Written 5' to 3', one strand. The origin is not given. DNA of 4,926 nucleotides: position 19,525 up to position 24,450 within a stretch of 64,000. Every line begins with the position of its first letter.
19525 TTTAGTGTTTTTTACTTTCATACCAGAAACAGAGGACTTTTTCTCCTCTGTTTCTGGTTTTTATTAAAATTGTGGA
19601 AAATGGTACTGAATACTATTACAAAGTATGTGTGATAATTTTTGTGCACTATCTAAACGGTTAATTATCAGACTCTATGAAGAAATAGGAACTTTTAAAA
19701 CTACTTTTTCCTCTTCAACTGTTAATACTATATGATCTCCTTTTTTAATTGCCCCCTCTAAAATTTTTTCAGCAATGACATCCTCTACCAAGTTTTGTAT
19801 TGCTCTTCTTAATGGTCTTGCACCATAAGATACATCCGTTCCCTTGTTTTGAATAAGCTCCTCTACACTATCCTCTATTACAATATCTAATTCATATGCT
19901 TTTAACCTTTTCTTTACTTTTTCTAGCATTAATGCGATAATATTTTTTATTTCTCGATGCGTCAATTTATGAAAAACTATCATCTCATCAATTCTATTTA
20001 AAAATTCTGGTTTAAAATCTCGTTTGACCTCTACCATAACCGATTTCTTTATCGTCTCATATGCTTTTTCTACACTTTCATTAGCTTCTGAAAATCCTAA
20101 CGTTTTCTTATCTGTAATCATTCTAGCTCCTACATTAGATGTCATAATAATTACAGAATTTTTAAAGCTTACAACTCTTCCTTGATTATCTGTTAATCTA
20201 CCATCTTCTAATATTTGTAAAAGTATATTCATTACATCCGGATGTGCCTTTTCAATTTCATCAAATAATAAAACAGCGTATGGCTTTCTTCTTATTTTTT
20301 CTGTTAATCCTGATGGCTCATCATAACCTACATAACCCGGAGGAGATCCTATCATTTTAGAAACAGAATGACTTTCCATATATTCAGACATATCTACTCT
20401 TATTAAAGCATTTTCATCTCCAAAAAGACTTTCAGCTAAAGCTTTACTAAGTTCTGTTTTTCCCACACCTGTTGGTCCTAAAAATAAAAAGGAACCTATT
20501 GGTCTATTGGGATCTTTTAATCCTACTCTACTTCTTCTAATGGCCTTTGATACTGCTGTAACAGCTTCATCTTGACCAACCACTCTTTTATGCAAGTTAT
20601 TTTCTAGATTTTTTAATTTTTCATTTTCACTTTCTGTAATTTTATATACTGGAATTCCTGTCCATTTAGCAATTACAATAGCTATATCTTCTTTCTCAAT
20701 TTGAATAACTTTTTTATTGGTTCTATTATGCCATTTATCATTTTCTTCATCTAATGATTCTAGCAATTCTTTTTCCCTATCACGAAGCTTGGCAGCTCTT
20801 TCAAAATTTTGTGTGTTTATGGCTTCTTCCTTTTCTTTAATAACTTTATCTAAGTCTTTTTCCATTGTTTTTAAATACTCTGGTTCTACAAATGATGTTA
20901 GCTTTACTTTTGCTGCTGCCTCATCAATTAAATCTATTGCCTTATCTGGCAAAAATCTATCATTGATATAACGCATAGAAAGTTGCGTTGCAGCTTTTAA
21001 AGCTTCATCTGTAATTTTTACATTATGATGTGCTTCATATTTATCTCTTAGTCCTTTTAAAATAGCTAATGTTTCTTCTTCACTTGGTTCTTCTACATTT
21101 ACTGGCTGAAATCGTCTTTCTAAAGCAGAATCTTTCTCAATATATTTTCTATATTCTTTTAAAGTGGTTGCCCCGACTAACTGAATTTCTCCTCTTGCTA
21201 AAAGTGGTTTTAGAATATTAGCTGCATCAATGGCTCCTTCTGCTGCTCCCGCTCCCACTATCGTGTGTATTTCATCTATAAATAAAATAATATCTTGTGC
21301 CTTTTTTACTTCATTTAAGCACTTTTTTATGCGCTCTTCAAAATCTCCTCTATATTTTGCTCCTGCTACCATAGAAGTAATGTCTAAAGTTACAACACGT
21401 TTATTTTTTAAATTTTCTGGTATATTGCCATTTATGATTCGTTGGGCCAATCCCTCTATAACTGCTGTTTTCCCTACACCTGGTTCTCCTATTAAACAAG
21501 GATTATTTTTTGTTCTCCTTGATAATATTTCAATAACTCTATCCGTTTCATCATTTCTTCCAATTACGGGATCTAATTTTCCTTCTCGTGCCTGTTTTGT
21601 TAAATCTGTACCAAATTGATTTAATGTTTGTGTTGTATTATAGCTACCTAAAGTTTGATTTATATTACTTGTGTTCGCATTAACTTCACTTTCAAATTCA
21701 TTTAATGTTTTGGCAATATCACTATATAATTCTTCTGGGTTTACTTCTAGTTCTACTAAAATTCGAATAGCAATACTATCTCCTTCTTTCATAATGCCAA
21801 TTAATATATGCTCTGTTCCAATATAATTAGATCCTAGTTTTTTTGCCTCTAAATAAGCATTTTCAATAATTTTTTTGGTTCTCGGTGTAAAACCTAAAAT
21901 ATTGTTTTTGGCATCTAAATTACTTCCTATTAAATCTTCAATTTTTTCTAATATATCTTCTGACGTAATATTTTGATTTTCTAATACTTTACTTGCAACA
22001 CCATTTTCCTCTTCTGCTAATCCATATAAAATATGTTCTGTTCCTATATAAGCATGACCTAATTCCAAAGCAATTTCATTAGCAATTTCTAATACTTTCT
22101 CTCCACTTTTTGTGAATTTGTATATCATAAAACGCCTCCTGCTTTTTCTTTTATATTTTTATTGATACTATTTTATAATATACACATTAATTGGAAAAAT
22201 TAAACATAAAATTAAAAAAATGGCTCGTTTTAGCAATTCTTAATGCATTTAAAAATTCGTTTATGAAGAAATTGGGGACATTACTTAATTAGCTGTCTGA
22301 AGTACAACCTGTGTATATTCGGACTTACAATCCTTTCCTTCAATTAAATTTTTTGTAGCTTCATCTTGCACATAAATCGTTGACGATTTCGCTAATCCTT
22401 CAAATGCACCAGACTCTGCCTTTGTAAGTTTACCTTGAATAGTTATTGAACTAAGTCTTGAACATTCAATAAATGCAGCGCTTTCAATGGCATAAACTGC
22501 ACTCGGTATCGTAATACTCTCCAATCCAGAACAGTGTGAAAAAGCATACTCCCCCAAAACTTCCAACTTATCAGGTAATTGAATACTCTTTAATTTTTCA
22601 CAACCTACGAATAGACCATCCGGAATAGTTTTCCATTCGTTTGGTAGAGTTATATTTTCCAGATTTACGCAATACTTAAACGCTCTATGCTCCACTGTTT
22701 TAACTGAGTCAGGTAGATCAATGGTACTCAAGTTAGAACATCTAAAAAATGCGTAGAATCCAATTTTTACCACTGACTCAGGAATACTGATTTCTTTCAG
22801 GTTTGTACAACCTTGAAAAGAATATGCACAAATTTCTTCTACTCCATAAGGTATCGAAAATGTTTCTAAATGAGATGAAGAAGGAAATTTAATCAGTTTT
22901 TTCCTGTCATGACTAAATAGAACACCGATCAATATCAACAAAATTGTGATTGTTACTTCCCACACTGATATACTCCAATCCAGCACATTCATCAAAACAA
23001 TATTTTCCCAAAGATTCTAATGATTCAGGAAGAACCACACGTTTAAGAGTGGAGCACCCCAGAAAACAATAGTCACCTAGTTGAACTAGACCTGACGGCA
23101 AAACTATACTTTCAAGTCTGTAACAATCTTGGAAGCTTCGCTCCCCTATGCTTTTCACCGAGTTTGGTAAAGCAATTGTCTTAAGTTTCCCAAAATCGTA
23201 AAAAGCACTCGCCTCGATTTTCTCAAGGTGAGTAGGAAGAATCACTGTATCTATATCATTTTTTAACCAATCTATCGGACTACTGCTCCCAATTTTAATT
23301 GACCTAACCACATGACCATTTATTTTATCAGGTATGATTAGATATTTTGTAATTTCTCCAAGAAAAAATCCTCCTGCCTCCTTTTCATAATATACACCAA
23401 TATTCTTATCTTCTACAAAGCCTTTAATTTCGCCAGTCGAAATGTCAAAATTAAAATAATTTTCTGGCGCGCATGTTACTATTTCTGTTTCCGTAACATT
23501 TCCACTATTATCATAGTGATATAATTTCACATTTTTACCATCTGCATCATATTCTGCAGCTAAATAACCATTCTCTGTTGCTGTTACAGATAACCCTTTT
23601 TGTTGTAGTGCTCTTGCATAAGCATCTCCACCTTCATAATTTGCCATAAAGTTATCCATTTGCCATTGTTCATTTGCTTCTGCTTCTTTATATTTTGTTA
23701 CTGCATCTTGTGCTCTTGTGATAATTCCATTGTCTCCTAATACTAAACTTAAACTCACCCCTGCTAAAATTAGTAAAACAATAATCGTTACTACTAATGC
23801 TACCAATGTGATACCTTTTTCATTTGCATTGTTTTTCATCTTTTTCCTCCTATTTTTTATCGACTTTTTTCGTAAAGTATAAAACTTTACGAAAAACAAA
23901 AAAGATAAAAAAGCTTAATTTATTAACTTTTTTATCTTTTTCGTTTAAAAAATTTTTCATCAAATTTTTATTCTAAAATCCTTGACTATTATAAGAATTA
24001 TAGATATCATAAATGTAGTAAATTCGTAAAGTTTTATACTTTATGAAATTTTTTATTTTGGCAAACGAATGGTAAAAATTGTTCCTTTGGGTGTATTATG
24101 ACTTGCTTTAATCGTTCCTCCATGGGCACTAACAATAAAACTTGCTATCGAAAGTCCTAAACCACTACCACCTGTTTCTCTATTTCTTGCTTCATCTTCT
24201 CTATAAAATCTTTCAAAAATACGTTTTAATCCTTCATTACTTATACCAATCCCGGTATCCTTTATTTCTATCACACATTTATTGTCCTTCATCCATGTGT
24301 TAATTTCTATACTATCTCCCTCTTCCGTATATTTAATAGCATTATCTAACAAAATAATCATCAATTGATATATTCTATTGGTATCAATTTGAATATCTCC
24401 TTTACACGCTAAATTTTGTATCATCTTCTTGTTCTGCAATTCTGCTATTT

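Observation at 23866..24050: Candidate invertible promoter (phase-variation switch) in front of the pilin-signal/LRR surface-protein gene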

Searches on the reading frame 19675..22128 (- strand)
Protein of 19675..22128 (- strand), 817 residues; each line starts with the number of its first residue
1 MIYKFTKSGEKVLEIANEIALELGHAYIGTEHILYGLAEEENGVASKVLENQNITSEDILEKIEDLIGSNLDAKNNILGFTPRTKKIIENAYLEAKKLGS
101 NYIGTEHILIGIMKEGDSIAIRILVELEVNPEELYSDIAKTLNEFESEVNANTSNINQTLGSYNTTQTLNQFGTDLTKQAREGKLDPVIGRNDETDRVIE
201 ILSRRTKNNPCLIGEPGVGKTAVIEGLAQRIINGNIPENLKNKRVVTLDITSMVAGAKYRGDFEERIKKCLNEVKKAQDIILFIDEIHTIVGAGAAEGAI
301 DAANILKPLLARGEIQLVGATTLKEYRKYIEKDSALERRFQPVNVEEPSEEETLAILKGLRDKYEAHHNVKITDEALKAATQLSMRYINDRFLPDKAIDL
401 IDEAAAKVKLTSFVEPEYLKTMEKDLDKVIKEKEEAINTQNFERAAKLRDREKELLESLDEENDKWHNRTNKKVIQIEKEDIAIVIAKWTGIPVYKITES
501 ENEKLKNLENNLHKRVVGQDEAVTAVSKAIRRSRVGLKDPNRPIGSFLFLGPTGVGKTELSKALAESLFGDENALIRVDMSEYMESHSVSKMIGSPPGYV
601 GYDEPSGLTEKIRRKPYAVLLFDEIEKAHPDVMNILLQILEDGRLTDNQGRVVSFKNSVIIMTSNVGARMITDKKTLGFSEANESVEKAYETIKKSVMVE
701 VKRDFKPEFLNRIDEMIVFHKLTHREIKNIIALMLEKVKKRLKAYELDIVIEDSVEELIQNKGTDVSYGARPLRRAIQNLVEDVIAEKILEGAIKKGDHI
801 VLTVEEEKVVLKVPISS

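Call 7: search_protein_families(library=pfam, proteins=[window:19675-22128:-], max_evalue=0.001)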
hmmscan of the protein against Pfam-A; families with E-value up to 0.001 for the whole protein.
window:19675-22128:- (817 aa): 24 families
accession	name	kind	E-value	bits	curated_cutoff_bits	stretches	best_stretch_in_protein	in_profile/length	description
PF07724.20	AAA_2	-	6e-70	235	27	1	542-715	1-165/166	AAA domain (Cdc48 subfamily)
PF17871.7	AAA_lid_9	-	1.7e-35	121.5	22.8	1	349-450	1-102/104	AAA lid domain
PF02861.25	Clp_N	-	6.9e-30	103.4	20.7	2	16-68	1-53/53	Clp amino terminal domain, pathogenicity island component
PF00004.35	AAA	-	1.7e-24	87.2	21.2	2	211-323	2-110/131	ATPase family associated with various cellular activities (AAA)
PF10431.15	ClpB_D2-small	-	5.2e-23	81.3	21.9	1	722-801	1-80/81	C-terminal, D2-small domain, of ClpB protein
PF07728.20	AAA_5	-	2.3e-19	70.2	22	1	547-667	2-124/139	AAA domain (dynein-related subfamily)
PF13401.12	AAA_22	-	1.7e-11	45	27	0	206-309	4-107/130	AAA domain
PF13191.12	AAA_16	-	1.3e-10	42.5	32.6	1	188-249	2-83/167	AAA ATPase domain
PF00158.32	Sigma54_activat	-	1e-08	35.5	20.2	1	546-648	24-125/168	Sigma-54 interaction domain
PF02151.25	UVR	-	1.2e-07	31.7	21.5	1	426-455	4-33/36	UvrB/uvrC motif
PF05621.17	TniB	-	1.9e-07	31.1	22.4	1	230-346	71-185/189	Bacterial TniB protein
PF13173.12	AAA_14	-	2e-07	31.5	27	0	212-293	7-77/129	AAA domain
PF12775.13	AAA_7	-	2.2e-07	31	25.8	0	546-595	35-84/181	P-loop containing dynein motor region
PF13238.12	AAA_18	-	3.1e-07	31.3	29.4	0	550-653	4-95/128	AAA domain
PF20720.3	nSTAND3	-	4.6e-06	26.8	27.2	0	195-233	7-43/155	Novel STAND NTPase 3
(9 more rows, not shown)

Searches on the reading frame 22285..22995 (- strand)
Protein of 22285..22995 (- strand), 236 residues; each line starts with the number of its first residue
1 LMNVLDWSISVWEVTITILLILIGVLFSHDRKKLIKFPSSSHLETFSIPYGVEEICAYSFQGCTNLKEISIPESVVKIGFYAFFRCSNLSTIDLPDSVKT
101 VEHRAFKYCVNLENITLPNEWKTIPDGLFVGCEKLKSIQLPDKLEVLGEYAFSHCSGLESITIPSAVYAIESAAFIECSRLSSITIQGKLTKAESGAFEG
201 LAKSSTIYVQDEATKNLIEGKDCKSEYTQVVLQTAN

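Call 7: search_protein_families(library=pfam, proteins=[window:22285-22995:-], max_evalue=0.001)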
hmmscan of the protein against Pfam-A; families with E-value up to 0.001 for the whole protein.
window:22285-22995:- (236 aa): 3 families
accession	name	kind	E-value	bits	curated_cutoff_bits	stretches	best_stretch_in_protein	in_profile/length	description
PF13306.12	LRR_5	-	2.7e-63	212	27.7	2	39-155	10-123/127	BspA type Leucine rich repeat region (6 copies)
PF13855.12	LRR_8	-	5.1e-09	36.2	27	0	121-163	13-56/61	Leucine rich repeat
PF03526.18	Microcin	-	0.00025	21.2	25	0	89-109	15-35/55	Colicin E1 (microcin) immunity protein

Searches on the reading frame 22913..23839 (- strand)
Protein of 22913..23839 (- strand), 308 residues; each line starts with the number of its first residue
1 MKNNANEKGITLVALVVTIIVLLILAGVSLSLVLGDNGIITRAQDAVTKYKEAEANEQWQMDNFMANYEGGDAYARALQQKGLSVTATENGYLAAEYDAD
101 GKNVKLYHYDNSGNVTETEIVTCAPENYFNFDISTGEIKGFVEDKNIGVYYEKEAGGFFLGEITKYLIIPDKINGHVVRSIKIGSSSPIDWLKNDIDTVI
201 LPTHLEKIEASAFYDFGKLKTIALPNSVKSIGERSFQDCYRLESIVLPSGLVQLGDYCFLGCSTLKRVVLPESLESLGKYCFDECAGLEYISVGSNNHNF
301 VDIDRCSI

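Call 7: search_protein_families(library=pfam, proteins=[window:22913-23839:-], max_evalue=0.001)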
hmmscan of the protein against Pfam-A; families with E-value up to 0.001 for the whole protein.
window:22913-23839:- (308 aa): 2 families
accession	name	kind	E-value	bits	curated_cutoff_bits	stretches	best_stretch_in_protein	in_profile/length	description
PF13306.12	LRR_5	-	1.1e-26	93.7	27.7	1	195-299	12-114/127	BspA type Leucine rich repeat region (6 copies)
PF13855.12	LRR_8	-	1.1e-06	28.7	27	0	204-247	12-56/61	Leucine rich repeat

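Call 20: find_encoding_contigs(protein=window:22913-23839:-, flank=4000, max_places=10)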
Protein window:22913-23839:- (308 aa): no gene with exactly this product is on record in the collection.

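Call 24: search_protein_families(library=ncbifam, proteins=[window:22913-23839:-], max_evalue=0.001)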
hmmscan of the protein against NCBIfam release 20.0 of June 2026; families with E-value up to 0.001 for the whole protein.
window:22913-23839:- (308 aa): 1 family
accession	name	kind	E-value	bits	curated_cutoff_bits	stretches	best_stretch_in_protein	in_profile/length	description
NF047961.1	adhesin_HupY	equivalog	7.7e-11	40.8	1250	1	214-282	183-250/978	leucine-rich repeat adhesin HupY/LrrG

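Call 52: find_homologous_proteins(query=window:22913-23839:-, max_evalue=1e-10)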
Query window:22913-23839:- (308 aa): 497 proteins with E <= 1e-10 among 8000 candidates; the best 120 are listed.
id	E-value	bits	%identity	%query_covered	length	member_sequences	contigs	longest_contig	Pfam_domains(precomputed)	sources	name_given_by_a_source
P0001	4.8e-203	691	100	100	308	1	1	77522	PF13306.13,PF13855.13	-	-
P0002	5.6e-94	333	57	97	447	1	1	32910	PF13306.13,PF13855.13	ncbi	-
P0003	5.5e-88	313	61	86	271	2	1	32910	PF13306.13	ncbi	-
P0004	4.5e-87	310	57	95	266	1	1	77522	PF13306.13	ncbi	-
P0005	1.3e-86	309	60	88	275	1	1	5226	PF13306.13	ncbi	-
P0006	7.2e-86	306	60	86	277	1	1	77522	PF13306.13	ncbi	-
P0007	2.2e-85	305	59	88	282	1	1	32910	PF13306.13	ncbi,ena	-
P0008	2.3e-74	268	51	95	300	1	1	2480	PF13306.13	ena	-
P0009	3.6e-50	189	40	92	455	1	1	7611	PF13306.13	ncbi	-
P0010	7.2e-48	181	44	90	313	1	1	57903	PF13306.13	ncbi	-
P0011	6.5e-46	175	28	97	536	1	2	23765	PF13306.13,PF13855.13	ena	-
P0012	1.2e-41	161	33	98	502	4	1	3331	PF13306.13,PF13855.13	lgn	-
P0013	9.7e-40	155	32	93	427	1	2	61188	PF13306.13,PF13855.13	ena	-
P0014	4.0e-39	153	28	92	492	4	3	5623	PF13306.13,PF13855.13,PF23952.2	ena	-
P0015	5.4e-39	152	58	49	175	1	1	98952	-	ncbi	-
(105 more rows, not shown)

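Call 54: find_encoding_contigs(protein=P0004, flank=10000, max_places=4)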
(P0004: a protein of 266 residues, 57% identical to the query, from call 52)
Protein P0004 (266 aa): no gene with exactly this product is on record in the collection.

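Call 55: find_encoding_contigs(protein=P0002, flank=10000, max_places=4)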
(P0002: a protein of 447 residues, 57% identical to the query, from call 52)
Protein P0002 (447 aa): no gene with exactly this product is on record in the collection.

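Call 56: find_encoding_contigs(protein=P0007, flank=10000, max_places=4)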
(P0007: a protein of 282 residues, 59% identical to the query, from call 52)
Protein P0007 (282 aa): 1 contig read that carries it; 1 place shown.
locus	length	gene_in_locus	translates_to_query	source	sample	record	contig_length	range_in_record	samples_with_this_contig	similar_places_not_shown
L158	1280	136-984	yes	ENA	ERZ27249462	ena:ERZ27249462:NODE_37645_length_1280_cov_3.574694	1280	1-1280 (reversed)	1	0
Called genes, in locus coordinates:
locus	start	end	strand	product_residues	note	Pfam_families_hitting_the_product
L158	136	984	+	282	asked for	PF13306:LRR_5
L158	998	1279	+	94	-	?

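Call 57: find_encoding_contigs(protein=P0008, flank=3000, max_places=4)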
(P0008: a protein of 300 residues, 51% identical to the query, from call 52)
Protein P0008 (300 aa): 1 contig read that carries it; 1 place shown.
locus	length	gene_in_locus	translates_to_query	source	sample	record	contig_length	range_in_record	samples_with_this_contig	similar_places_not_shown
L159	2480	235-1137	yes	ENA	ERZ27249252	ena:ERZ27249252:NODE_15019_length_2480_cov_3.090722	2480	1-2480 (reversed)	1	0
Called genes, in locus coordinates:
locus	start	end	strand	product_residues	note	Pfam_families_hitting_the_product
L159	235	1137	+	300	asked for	PF13306:LRR_5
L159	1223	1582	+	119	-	PF13306:LRR_5 (weak)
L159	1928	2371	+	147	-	-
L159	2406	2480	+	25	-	?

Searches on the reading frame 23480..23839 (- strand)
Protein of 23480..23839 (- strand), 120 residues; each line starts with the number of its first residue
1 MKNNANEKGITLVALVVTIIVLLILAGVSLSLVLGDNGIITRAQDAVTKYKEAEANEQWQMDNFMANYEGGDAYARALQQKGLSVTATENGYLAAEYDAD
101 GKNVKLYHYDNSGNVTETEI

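Call 70: find_related_loci(query=A1, collection=genome_contigs, flank=1500)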
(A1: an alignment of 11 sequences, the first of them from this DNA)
Query A1 (120 aa) in genome_contigs; peptide patterns used: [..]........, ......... (x = any residue, [..] = any of these).
587 stretches matched a pattern (row limit reached: there are more); 470 encode a relative of the query (tblastn E <= 1e-3); the best 80 are kept; 80 distinct loci.
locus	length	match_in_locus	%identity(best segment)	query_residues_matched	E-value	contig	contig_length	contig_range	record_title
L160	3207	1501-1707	67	6-71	2e-22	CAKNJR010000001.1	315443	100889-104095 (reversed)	MAG TPA_asm: uncultured Clostridium sp. isolate ERR3414574_bin.27_metaWRAP_v1.1_MAG genome assembly, contig: NODE_14_len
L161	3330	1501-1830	45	9-112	2e-21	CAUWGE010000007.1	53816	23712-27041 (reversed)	MAG: uncultured Clostridia bacterium isolate ERS329795__bin77 genome assembly, contig: ERS329795_NODE_803_length_53816_c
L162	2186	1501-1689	63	9-68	8e-21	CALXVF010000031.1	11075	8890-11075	MAG: uncultured Clostridia bacterium isolate BRZ_ES__bin90 genome assembly, contig: BRZ_ES__NODE_7138_length_11075_cov_5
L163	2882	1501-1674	67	1-58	2e-20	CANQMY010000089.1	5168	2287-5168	MAG: uncultured Clostridia bacterium isolate Lapin-013__bin44 genome assembly, contig: Lapin-013__NODE_9614_length_5168_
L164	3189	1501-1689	63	7-69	7e-20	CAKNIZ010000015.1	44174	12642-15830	MAG TPA_asm: uncultured Clostridium sp. isolate ERR3414571_bin.54_metaWRAP_v1.1_MAG genome assembly, contig: NODE_1309_l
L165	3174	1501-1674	69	6-63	6e-20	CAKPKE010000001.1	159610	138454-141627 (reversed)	MAG: uncultured Clostridia bacterium isolate REFINED_METABAT215_TOP10_CONTIGS_1500_ASSEMBLY_K77_MERGED__Hadza_MoBio_hadz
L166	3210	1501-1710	61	7-71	1e-19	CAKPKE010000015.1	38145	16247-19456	MAG: uncultured Clostridia bacterium isolate REFINED_METABAT215_TOP10_CONTIGS_1500_ASSEMBLY_K77_MERGED__Hadza_MoBio_hadz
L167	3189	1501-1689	62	7-69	2e-19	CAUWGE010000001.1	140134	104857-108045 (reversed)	MAG: uncultured Clostridia bacterium isolate ERS329795__bin77 genome assembly, contig: ERS329795_NODE_106_length_140134_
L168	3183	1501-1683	59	9-69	1e-19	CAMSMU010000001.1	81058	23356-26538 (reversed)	MAG TPA_asm: uncultured Clostridium sp. isolate SRR12358609_bin.14_metawrap_v1.3_MAG genome assembly, contig: NODE.77_le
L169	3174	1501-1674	67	4-61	2e-19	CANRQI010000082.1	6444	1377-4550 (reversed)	MAG: uncultured Clostridia bacterium isolate Lapin-017__bin18 genome assembly, contig: Lapin-017__NODE_10145_length_6444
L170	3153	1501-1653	71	8-58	3e-19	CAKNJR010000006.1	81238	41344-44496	MAG TPA_asm: uncultured Clostridium sp. isolate ERR3414574_bin.27_metaWRAP_v1.1_MAG genome assembly, contig: NODE_403_le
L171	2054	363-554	61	8-68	3e-19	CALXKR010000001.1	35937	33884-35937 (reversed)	MAG: uncultured Clostridia bacterium isolate BRZ_QR__bin86 genome assembly, contig: BRZ_QR__NODE_893_length_35937_cov_8.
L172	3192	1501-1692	61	7-70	3e-19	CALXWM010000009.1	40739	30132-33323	MAG: uncultured Clostridia bacterium isolate BRZ_ES__bin83 genome assembly, contig: BRZ_ES__NODE_1462_length_40739_cov_3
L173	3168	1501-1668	66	7-62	4e-19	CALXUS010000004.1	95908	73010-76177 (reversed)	MAG: uncultured Clostridia bacterium isolate BRZ_IL__bin4 genome assembly, contig: BRZ_IL__NODE_226_length_95908_cov_9.5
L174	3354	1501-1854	43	1-107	4e-19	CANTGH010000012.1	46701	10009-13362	MAG TPA_asm: uncultured Clostridium sp. isolate SRR15510230_bin.9_metawrap_v1.3_MAG genome assembly, contig: NODE.580_le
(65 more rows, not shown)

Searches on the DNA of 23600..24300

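Call 53: search_rna_families(source=window, start=23600, end=24300, threshold=evalue, max_evalue=1)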
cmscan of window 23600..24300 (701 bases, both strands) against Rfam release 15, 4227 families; matches with E-value up to 1: 2.
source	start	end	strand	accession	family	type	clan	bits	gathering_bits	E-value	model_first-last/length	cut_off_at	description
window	23846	23910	-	RF00934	mir-463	Gene; miRNA;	-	25.1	70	0.015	1-66/66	no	mir-463 microRNA precursor family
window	23895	23945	-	RF04134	MIR7504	Gene; miRNA;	-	20.6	83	0.71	1-124/124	no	MIR7504 microRNA precursor family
